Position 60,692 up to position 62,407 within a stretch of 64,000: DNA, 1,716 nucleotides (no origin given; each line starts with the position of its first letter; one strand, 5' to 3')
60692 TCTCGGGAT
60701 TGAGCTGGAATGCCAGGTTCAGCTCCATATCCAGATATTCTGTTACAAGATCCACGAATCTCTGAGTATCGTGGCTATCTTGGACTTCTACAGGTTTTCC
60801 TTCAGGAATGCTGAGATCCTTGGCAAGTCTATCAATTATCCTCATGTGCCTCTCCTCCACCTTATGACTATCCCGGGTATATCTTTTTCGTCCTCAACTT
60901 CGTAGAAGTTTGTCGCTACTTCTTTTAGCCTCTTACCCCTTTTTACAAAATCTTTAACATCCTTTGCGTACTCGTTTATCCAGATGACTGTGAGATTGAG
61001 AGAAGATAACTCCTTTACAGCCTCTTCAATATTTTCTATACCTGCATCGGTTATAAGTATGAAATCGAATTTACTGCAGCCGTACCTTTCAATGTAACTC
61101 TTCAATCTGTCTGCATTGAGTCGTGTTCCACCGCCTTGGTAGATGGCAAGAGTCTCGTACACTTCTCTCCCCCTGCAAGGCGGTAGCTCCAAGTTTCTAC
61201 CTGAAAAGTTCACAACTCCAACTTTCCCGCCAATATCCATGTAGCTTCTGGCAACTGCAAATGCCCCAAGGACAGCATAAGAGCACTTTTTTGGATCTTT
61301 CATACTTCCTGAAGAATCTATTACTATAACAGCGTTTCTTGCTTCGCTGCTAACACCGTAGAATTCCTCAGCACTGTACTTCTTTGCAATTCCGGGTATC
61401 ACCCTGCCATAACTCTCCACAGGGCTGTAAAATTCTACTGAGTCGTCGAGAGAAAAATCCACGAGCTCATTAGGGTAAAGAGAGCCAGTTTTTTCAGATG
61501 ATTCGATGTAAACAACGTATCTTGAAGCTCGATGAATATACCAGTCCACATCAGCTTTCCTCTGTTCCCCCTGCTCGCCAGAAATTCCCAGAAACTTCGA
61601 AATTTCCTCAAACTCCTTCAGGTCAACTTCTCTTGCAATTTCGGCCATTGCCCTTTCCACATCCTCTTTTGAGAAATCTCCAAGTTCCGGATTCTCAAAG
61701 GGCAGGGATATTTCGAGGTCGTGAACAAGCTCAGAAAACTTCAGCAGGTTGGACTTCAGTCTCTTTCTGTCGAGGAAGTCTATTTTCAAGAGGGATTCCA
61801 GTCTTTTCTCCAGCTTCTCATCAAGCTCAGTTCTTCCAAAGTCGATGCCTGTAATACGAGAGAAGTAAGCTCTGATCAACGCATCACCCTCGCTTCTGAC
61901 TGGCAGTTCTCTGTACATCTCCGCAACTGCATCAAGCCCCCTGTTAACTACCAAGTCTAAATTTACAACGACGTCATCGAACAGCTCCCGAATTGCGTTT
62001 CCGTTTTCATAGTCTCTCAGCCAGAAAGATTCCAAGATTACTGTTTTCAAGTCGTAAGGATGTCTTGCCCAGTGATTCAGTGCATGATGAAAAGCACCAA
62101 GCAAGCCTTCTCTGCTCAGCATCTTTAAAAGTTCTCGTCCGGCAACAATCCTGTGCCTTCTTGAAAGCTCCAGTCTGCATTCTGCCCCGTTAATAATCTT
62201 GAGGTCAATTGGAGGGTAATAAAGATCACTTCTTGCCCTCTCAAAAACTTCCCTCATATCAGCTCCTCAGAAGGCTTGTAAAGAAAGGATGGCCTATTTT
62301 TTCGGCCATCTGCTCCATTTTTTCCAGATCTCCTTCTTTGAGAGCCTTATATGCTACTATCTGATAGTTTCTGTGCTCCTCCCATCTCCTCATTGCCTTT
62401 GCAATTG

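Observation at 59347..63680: MoxR-AAA+ / VWA / twin GXGXG beta-helix operon beside an IS element: candidate undescribed ATP-driven remodelling or conflict system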

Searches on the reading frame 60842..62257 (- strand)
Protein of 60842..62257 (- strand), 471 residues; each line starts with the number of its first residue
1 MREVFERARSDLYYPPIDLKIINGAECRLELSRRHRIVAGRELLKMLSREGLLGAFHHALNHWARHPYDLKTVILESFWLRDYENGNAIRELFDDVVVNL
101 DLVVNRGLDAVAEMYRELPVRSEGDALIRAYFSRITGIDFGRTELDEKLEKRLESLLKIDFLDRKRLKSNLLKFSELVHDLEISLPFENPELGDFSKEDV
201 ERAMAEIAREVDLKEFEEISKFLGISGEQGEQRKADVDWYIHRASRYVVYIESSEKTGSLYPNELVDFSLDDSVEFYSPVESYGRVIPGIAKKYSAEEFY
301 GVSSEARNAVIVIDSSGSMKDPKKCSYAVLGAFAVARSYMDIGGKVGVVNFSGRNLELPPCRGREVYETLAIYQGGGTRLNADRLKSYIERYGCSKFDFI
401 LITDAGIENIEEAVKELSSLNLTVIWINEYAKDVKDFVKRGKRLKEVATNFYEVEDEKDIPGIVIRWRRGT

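Call 3: search_protein_families(library=pfam, proteins=[window:60842-62257:-], max_evalue=0.1)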
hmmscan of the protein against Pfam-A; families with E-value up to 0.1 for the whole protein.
window:60842-62257:- (471 aa): 2 families
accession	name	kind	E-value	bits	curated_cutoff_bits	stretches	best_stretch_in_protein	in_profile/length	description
PF13519.12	VWA_2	-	0.0041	18.2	27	1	310-365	2-60/107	von Willebrand factor type A domain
PF04288.19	MukE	-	0.081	12.2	25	0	103-164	100-161/229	MukE-like family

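Call 4: search_protein_families(library=ncbifam, proteins=[window:60842-62257:-], max_evalue=0.1)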
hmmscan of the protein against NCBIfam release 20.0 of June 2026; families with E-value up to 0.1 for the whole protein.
window:60842-62257:- (471 aa): 1 family
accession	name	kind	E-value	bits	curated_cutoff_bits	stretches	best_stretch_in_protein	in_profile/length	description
NF003602.1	PRK05256.1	equivalog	0.065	12.3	250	0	103-175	107-179/216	chromosome partition protein MukE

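Call 5: search_protein_families(library=padloc, proteins=[window:60842-62257:-], max_evalue=0.1)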
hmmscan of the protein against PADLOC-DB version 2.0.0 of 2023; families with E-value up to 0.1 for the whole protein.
window:60842-62257:- (471 aa): 0 families

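Call 20: find_homologous_proteins(query=window:60842-62257:-)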
Query window:60842-62257:- (471 aa): 90 proteins with E <= 0.001 among 8000 candidates.
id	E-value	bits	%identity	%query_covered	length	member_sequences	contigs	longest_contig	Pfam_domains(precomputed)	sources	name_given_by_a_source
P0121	0.0e+0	1049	100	100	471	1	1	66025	-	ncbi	-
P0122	2.3e-274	929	86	100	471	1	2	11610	-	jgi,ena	-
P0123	3.3e-238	809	75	100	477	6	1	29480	-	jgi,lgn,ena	-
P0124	1.4e-236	804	74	100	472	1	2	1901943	-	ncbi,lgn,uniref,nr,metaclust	ncbi:VWA domain-containing protein [Archaeoglobus veneficus]|uniref:VWA domain-containing protein n=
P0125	1.2e-148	514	51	99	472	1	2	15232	-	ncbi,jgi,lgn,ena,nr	ncbi:hypothetical protein DRO97_05790 [Archaeoglobales archaeon]|nr:MAG: hypothetical protein DRO97_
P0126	4.9e-135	469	48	99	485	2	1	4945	-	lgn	-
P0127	9.3e-133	462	48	98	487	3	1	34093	PF13519.13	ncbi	-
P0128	4.7e-132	459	47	99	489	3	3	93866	-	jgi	jgi:hypothetical protein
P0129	4.8e-132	459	49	99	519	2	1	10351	PF13519.13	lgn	-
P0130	2.7e-130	454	47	99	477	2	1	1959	-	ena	-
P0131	5.1e-130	453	47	99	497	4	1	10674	-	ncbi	-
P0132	1.2e-129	452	47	98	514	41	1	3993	-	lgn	-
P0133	1.5e-129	451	48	98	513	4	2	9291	PF13519.13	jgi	jgi:hypothetical protein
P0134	2.1e-129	451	49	99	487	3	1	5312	-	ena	-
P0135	2.9e-129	450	48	98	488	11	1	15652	-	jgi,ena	-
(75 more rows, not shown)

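Call 24: search_protein_families(library=pfam, alignment_id=A2, max_evalue=0.05)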
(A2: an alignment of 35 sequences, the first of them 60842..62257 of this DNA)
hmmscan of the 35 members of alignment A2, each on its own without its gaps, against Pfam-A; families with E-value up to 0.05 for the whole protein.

A. member 1, window:60842-62257:- (471 aa): 1 family
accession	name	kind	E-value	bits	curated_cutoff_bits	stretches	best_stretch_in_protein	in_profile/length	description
PF13519.12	VWA_2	-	0.0041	18.2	27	1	310-365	2-60/107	von Willebrand factor type A domain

B. families by the number of members that match (of 35 scanned): 16 families
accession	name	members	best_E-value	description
PF13519.12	VWA_2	35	4.2e-06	von Willebrand factor type A domain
PF00092.34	VWA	13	1.2e-05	von Willebrand factor type A domain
PF01882.25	DUF58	5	0.0035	Protein of unknown function DUF58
PF09967.15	DUF2201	5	0.0047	VWA-like domain (DUF2201)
PF01435.24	Peptidase_M48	2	0.026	Peptidase family M48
PF10138.15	vWA-TerF-like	1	0.0054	vWA found in TerF C terminus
PF21667.2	Nop5_N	1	0.011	Nop5, N-terminal domain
PF08672.17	ANAPC2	1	0.019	Anaphase promoting complex (APC) subunit 2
PF02697.20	VAPB_antitox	1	0.022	Putative antitoxin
PF03705.20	CheR_N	1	0.028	CheR methyltransferase, all-alpha domain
PF07084.17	Spot_14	1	0.028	Thyroid hormone-inducible hepatic protein Spot 14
PF06518.16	DUF1104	1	0.03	Protein of unknown function (DUF1104)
PF06850.17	PHB_depo_C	1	0.038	PHB de-polymerase C-terminus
PF08600.16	NuBaID_C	1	0.039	NuBaID, C-terminal domain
PF11775.14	CobT_C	1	0.043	Cobalamin biosynthesis protein CobT VWA domain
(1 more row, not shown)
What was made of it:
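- Closest known: DUF2201_N + DUF2201 proteins. Same: DUF2201 hits appear in 5 of 35 family members at E of about 5e-3 (call 24).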

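Call 31: predict_structure(alignment_id=A2)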
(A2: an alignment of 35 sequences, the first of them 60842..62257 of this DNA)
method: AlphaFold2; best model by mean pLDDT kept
length: 471 residues; sequences in the alignment: 35
mean_pLDDT: 84.3   pTM: 0.72
mean pLDDT of the five models: 84.3, 82.0, 79.5, 78.8, 77.5
residues with pLDDT >= 90: 196; 70-90: 217; 50-70: 48; < 50: 10
segments of 3 or more residues with pLDDT < 50: 228-230, 301-303, 469-471
pLDDT, mean of each block of 10 residues (from residue 1): 94 86 86 81 92 94 69 90 92 92 93 93 93 95 91 96 89 96 79 80 86 88 65 72 81 57 77 77 74 69 68 77 76 91 91 88 91 80 91 92 89 88 89 87 90 88 64 34
secondary structure, 60 per line:
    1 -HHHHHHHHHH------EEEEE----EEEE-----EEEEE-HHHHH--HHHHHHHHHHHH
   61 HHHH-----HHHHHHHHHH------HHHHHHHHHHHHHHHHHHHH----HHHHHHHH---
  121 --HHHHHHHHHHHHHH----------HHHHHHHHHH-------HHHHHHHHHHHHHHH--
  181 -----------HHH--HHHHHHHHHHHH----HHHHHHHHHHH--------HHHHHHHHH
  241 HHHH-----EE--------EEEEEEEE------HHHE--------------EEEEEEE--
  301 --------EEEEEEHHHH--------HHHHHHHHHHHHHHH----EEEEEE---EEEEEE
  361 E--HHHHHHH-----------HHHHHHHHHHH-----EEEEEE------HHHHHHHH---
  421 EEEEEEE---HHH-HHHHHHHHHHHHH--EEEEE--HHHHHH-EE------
elements in order: H2-11 E18-22 E27-30 E36-40 H42-46 H49-64 H70-79 H86-105 H110-117 H123-136 H147-156 H164-178 H197-208 H213-223 H232-244 E260-267 E292-298 E309-314 H315-318 H327-341 E346-351 E355-361 H364-370 H382-392 E398-403 H410-417 E421-427 H435-447 E450-454 H457-462
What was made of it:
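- On Zincin (minigluzincin-like) metallopeptidase, for the VWA N-domain: The topology fits: three strands, then the helix carrying the motif (call 31).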

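Call 35: fold_search(model_id=the predicted structure, library=pdb)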
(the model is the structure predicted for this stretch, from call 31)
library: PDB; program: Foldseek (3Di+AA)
matches with E <= 10: 609; with E <= 0.001: 34
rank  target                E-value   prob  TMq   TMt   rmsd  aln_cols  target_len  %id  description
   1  8ft8                  1.0e-04  1.00  0.28  0.48   3.5       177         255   19  The von Willebrand factor A domain of human capillary morphogenesis gene II, flexibly fused to the 1TEL crystallization  (released 2023-03-01)
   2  8ft6                  1.2e-04  1.00  0.27  0.48   3.3       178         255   18  The von Willebrand factor A domain of human capillary morphogenesis gene II, flexibly fused to the 1TEL crystallization  (released 2023-03-22)
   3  9doc                  1.3e-04  1.00  0.28  0.48   3.2       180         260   17  The von Willebrand factor A domain of human capillary morphogenesis gene II, flexibly fused to the 1TEL crystallization  (released 2024-11-06)
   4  7n1o                  1.3e-04  1.00  0.27  0.46   3.6       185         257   17  The von Willebrand factor A domain of human capillary morphogenesis gene II, flexibly fused to the 1TEL crystallization  (released 2021-06-09)
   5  8ql1_C                1.5e-04  1.00  0.28  0.49   4.1       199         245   15  Crystal structure of the human MDN1-MIDAS/NLE1-UBL complex (released 2025-04-09)
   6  8jtl_A                1.6e-04  1.00  0.25  0.51   4.9       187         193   13  Structure of OY phytoplasma SAP05 binding with AtRpn10 (released 2023-07-12)
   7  6pyo_B                2.0e-04  1.00  0.24  0.58   4.9       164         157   16  Calcium Activated Chloride Channel Regulator 1 (CLCA1) VWA Domain (released 2020-01-29)
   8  8pfd_B                2.2e-04  1.00  0.26  0.56   4.7       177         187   12  Crystal structure of binary complex between Aster yellows witches'-broom phytoplasma effector SAP05 and the von Willeb (released 2023-07-05)
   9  9ykb_A                2.5e-04  1.00  0.27  0.46   4.5       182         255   19  The von Willebrand factor A domain of human capillary morphogenesis gene II, fused to the 1TEL crystallization chapero (released 2025-10-22)
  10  8fz4_A                2.6e-04  1.00  0.27  0.64   3.7       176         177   20  The von Willebrand factor A domain of Anthrax toxin receptor 2 (released 2023-03-01)
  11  6pyo_A                3.2e-04  1.00  0.23  0.55   5.3       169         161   18  Calcium Activated Chloride Channel Regulator 1 (CLCA1) VWA Domain (released 2020-01-29)
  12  1sht                  3.6e-04  1.00  0.27  0.64   3.6       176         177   19  Crystal Structure of the von Willebrand factor A domain of human capillary morphogenesis protein 2: an anthrax toxin rec (released 2004-04-13)
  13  1shu                  3.7e-04  1.00  0.25  0.58   3.9       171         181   20  Crystal Structure of the von Willebrand factor A domain of human capillary morphogenesis protein 2: an anthrax toxin rec (released 2004-04-13)
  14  8fzu_A                3.7e-04  1.00  0.25  0.43   4.2       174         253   17  The von Willebrand factor A domain of human capillary morphogenesis gene II, flexibly fused to the 1TEL crystallizatio (released 2023-07-19)
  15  9ykb_B                3.7e-04  1.00  0.26  0.44   4.9       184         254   18  The von Willebrand factor A domain of human capillary morphogenesis gene II, fused to the 1TEL crystallization chapero (released 2025-10-22)
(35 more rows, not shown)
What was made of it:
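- On VWA domain with MIDAS: Foldseek gives probability 1.0 to many VWA domains (call 35).
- Closest known: NorQ/NorD and CbbQ/CbbO. Same: An adjacent AAA+ gene and VWA gene, intact ATPase motifs and MIDAS, and a VWA fold matching NorD in the NorQD cryo-EM entries (call 35).
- Checked: The AF2 model of the VWA protein has a mixed N-domain at 1-245 and the VWA fold from about residue 305 (calls 31, 35).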

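Call 44: search_solved_structures(query=A2, max_evalue=0.1, show_alignments=1)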
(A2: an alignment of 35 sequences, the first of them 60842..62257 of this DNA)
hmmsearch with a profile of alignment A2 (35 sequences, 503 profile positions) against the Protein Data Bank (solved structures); distinct sequences matched with E-value up to 0.1: 0.
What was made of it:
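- Tried and rejected: The full-length VWA profile gave 0 hits (call 44).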

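Call 46: fold_search(model_id=the predicted structure, library=viral)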
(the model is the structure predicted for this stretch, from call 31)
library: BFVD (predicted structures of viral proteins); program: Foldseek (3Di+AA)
matches with E <= 10: 407; with E <= 0.001: 67
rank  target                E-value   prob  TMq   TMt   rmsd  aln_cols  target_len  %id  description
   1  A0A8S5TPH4            3.6e-08  1.00  0.28  0.23  24.8       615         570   12  VWFA domain-containing protein [Podoviridae sp. ct2iq11]
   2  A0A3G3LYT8            8.3e-08  1.00  0.24  0.20  24.4       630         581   11  Uncharacterized protein [Brevibacterium phage Cantare]
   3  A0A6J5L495            8.8e-08  1.00  0.26  0.20  24.6       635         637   12  VWFA domain containing protein [uncultured Caudovirales phage]
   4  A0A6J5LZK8            1.4e-07  1.00  0.35  0.33  15.2       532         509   12  VWFA domain-containing protein [uncultured Caudovirales phage]
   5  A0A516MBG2            1.4e-07  1.00  0.24  0.26  16.0       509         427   12  (no name in the UniProt tables at hand)
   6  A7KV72                2.0e-07  1.00  0.34  0.29  18.8       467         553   13  (no name in the UniProt tables at hand)
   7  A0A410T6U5            2.4e-07  1.00  0.27  0.28  20.0       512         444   13  (no name in the UniProt tables at hand)
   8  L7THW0                5.6e-07  1.00  0.28  0.19  22.5       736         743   10  von Willebrand factor type A [Haloarcula vallismortis tailed virus 1]
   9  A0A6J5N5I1            5.9e-07  1.00  0.23  0.16  22.5       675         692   12  VWFA domain containing protein [uncultured Caudovirales phage]
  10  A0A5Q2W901            6.2e-07  1.00  0.19  0.21  20.2       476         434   12  (no name in the UniProt tables at hand)
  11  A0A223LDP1            8.3e-07  1.00  0.20  0.20  20.6       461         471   12  Uncharacterized protein [Bacillus phage PBS1]
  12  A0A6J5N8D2            9.6e-07  1.00  0.35  0.32  16.1       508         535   12  VWFA domain-containing protein [uncultured Caudovirales phage]
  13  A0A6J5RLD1            1.2e-06  1.00  0.26  0.18  25.5       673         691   10  VWFA domain containing protein [uncultured Caudovirales phage]
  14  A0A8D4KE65            1.4e-06  1.00  0.24  0.19  22.4       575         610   11  (no name in the UniProt tables at hand)
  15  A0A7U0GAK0            1.6e-06  1.00  0.22  0.25  19.6       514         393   11  VWA-like domain-containing protein [Klebsiella phage vB_KpP_FBKp27]
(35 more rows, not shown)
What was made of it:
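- Closest known: Mg-chelatase BchI/BchD/BchH and cobaltochelatase CobS/CobT/CobN. Same: CobT-like phage proteins appear among the fold matches of the VWA protein (call 46).
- Closest known: DUF2201_N + DUF2201 proteins. Same: Phage 'metallopeptidase'/'VWA-like' proteins are the top BFVD fold matches (call 46).
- Phage two-domain proteins annotated as 'metallopeptidase' plus VWA are the top fold matches in BFVD (call 46).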

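Call 83: find_encoding_contigs(protein=P0122, flank=10000, max_places=2)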
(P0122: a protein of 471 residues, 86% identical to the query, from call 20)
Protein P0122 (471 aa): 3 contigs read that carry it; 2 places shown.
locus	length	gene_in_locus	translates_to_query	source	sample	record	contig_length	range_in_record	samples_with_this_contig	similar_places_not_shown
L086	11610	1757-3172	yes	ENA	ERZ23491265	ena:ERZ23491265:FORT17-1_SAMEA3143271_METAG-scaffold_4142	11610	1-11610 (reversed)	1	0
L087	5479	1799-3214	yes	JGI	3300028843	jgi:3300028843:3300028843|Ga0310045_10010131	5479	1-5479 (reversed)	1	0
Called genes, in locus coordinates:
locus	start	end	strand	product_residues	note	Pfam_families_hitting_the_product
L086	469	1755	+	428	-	PF00004:AAA (faint), PF07728:AAA_5 (weak)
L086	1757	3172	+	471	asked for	-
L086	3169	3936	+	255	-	PF01493:GXGXG (weak)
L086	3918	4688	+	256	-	-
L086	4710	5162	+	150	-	-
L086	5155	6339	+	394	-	-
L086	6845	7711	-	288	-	PF00175:NAD_binding_1, PF10418:DHODB_Fe-S_bind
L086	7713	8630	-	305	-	PF13187:Fer4_9 (faint), PF13746:Fer4_18 (faint), PF13183:Fer4_8 (weak), PF17179:Fer4_22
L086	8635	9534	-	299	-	PF04432:FrhB_FdhB_C (weak), PF13237:Fer4_10 (faint), PF13187:Fer4_9 (weak)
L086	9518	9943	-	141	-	PF02662:FlpD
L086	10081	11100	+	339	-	PF01137:RTC, PF05189:RTC_insert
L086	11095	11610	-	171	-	?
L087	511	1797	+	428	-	PF00004:AAA (faint), PF07728:AAA_5 (weak)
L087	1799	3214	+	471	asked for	-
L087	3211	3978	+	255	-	PF01493:GXGXG (weak)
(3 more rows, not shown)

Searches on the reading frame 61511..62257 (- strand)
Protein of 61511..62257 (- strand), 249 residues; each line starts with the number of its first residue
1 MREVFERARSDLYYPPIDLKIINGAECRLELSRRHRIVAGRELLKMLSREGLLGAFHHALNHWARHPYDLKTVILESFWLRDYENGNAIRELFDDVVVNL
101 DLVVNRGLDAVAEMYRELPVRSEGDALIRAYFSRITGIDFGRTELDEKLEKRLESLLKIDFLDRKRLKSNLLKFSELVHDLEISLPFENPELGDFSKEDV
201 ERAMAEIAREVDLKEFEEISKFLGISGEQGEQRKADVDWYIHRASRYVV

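Call 52: search_protein_families(library=pfam, proteins=[window:61511-62257:-], max_evalue=5)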
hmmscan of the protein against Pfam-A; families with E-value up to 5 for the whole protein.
seq(249 aa): 2 families
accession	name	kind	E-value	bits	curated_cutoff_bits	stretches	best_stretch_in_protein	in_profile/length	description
PF04288.19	MukE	-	0.029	13.7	25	1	103-165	100-162/229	MukE-like family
PF09192.16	Act-Frag_cataly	-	0.23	11.3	24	1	148-233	66-149/282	Actin-fragmin kinase, catalytic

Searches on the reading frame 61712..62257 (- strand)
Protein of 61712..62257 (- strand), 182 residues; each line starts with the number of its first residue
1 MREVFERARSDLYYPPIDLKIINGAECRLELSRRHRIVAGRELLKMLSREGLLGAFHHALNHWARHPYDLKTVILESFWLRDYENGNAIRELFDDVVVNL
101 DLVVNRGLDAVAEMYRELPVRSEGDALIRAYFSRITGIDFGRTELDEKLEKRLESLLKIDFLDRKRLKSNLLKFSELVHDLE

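Call 80: search_solved_structures(query=A5, max_evalue=10, show_alignments=3)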
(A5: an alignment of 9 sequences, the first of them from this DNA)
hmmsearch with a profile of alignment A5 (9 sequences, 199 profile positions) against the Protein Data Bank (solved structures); distinct sequences matched with E-value up to 10: 7.
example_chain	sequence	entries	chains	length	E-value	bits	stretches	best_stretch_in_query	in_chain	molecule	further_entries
4qhj_A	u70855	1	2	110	0.011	18.9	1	23-82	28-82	Uncharacterized protein MJ1213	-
4qhf_A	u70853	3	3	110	0.012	18.8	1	23-82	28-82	Uncharacterized protein MJ1213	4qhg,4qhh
4qhi_A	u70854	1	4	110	0.029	17.5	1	23-82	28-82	Uncharacterized protein MJ1213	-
1ayx_A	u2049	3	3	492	0.69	13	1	41-108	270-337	GLUCOAMYLASE | Glucoamylase GLU1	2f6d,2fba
3u3l_C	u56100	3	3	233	0.78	12.8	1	101-176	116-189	Tablysin 15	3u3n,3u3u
8v5l_A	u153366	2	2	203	1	12.5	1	103-140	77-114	Envelope glycoprotein E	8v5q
8w6e_A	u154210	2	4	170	4.1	10.5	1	123-185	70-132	HBC599 in complex with wFAP1.1 | wFAP1.1 structure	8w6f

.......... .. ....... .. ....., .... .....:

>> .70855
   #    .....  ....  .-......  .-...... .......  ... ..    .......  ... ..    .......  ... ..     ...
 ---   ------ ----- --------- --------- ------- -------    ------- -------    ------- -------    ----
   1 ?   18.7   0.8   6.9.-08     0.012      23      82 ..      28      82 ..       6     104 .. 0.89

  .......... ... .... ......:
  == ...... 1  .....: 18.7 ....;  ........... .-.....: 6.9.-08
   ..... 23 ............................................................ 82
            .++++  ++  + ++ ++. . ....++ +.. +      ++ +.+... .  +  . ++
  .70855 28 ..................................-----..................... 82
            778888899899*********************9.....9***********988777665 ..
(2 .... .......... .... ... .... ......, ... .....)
